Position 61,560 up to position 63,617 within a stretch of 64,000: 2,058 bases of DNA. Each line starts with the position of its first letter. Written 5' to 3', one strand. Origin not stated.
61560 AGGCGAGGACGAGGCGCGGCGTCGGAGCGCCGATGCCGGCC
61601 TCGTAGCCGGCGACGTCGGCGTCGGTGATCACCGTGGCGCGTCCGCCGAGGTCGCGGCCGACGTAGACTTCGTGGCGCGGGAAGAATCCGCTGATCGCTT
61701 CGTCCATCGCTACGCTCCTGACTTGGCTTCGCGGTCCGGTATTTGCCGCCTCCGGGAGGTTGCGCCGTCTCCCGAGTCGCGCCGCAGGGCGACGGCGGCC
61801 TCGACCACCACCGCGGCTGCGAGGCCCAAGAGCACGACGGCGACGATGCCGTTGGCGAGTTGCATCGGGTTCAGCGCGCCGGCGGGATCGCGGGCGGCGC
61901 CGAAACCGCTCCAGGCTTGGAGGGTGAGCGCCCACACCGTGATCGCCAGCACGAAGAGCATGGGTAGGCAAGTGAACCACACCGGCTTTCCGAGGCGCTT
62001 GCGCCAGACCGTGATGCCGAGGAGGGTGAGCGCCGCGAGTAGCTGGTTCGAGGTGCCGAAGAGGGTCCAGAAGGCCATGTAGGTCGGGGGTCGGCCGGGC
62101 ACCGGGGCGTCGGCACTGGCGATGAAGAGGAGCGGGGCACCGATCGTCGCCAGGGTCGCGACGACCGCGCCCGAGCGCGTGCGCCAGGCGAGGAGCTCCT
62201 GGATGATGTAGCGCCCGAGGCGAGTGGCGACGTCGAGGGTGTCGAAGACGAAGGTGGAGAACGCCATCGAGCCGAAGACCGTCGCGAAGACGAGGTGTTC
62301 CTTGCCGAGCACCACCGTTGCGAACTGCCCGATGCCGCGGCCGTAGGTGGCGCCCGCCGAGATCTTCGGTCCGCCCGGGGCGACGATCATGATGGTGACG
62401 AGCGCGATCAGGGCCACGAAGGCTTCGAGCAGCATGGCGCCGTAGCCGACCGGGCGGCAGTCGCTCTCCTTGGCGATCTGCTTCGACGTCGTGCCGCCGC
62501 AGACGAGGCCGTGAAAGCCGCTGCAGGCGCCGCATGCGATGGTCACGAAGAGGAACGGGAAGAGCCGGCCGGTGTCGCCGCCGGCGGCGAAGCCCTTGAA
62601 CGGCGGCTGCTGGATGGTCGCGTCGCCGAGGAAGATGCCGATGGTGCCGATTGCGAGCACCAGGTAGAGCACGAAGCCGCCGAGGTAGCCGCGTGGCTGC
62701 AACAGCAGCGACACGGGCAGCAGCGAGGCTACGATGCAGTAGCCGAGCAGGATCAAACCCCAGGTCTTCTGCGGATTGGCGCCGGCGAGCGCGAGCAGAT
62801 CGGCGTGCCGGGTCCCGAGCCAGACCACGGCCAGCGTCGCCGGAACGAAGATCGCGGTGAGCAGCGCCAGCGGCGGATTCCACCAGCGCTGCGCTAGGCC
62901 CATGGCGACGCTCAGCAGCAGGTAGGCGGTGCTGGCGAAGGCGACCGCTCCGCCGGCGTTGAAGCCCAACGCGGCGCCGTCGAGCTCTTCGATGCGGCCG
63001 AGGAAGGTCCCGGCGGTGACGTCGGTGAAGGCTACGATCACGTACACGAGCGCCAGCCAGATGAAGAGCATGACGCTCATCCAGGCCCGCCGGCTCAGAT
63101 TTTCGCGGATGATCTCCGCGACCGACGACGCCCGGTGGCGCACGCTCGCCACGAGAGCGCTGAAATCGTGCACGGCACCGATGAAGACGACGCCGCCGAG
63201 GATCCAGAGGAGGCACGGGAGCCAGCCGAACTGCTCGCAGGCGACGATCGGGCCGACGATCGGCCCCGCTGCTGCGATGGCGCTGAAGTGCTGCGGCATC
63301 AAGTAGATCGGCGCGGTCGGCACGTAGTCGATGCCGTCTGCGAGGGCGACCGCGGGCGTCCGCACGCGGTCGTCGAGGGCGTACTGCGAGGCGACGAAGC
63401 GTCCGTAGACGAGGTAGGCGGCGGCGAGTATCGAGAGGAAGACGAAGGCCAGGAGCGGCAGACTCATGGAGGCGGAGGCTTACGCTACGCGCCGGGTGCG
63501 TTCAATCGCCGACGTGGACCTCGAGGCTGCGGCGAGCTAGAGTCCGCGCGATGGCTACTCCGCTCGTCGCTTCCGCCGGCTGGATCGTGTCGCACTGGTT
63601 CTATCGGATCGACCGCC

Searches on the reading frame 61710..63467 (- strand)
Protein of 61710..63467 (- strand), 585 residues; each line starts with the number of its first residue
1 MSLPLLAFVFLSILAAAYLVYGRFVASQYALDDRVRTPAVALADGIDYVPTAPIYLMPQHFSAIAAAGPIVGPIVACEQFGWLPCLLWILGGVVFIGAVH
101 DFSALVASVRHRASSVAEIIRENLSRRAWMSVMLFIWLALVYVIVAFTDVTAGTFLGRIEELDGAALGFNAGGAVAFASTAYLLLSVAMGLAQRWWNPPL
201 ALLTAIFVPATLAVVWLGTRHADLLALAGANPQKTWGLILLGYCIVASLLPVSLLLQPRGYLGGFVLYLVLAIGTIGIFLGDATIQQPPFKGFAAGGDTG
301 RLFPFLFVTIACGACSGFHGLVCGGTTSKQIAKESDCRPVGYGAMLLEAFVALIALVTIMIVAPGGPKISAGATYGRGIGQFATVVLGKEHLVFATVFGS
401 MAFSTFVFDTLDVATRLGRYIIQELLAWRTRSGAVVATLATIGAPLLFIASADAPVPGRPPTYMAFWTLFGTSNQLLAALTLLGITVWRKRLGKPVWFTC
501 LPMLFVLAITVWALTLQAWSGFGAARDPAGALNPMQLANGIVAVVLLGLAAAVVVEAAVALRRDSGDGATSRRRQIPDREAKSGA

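Call 56: search_protein_families(library=pfam, proteins=[window:61710-63467:-], max_evalue=0.00001)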
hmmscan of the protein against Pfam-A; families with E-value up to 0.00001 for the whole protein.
window:61710-63467:- (585 aa): 1 family
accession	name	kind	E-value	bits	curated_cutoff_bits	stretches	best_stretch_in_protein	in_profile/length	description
PF02554.20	CstA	-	6.6e-122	408.5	27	2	6-365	5-357/560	Carbon starvation protein CstA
